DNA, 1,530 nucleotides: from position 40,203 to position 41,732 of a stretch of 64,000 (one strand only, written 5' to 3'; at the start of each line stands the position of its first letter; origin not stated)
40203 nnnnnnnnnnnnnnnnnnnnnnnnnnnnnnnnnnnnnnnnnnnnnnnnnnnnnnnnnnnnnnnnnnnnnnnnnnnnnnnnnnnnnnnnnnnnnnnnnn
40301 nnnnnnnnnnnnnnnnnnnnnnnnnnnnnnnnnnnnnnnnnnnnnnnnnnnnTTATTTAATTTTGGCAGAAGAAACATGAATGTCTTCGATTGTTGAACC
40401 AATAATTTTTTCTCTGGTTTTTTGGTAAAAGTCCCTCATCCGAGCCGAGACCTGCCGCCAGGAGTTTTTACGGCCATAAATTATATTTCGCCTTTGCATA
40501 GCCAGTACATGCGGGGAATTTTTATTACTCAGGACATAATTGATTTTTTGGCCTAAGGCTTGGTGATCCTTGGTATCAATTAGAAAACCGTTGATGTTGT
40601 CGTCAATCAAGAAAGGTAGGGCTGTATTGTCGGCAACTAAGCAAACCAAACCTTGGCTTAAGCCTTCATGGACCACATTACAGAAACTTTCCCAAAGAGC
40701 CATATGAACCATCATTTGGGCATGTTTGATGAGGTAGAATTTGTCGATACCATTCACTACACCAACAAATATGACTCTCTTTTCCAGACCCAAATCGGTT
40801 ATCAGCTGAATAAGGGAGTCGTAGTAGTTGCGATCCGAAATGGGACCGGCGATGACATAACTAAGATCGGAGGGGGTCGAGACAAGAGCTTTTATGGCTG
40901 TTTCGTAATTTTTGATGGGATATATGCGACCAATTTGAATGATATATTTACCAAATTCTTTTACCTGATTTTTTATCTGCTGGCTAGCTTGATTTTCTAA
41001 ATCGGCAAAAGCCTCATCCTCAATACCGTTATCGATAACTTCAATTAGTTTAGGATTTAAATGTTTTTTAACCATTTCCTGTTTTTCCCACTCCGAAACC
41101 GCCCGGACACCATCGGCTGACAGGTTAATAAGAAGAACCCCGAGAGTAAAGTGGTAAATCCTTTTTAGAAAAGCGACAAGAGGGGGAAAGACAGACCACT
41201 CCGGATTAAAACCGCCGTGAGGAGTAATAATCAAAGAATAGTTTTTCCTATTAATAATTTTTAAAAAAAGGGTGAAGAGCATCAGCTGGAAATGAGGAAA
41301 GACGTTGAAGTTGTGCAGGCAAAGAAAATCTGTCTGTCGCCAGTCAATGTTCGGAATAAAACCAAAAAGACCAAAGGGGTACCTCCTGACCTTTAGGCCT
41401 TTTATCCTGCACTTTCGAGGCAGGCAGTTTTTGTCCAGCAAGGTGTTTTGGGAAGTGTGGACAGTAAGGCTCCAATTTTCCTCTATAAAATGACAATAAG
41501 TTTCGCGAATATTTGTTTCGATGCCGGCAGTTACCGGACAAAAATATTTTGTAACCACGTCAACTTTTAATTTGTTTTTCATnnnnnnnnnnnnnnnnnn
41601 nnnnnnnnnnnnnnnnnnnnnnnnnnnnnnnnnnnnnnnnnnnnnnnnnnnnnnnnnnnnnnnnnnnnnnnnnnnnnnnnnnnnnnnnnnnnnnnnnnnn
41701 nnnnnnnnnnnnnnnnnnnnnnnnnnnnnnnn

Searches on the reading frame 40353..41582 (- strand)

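Call 23: search_protein_families(library=pfam, proteins=[window:40353-41582:-], max_evalue=0.00001)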
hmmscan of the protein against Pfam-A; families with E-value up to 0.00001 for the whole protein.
window:40353-41582:- (409 aa): 3 families
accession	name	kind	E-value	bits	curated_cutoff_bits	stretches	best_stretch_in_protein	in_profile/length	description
PF00534.26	Glycos_transf_1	-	3.9e-26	92.1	26.4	1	203-361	7-166/172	Glycosyl transferases group 1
PF13692.12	Glyco_trans_1_4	-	1.6e-16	61.3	27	1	212-353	2-142/142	Glycosyl transferases group 1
PF13439.12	Glyco_transf_4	-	1.3e-07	32.2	28.5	1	20-190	3-169/170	Glycosyltransferase Family 4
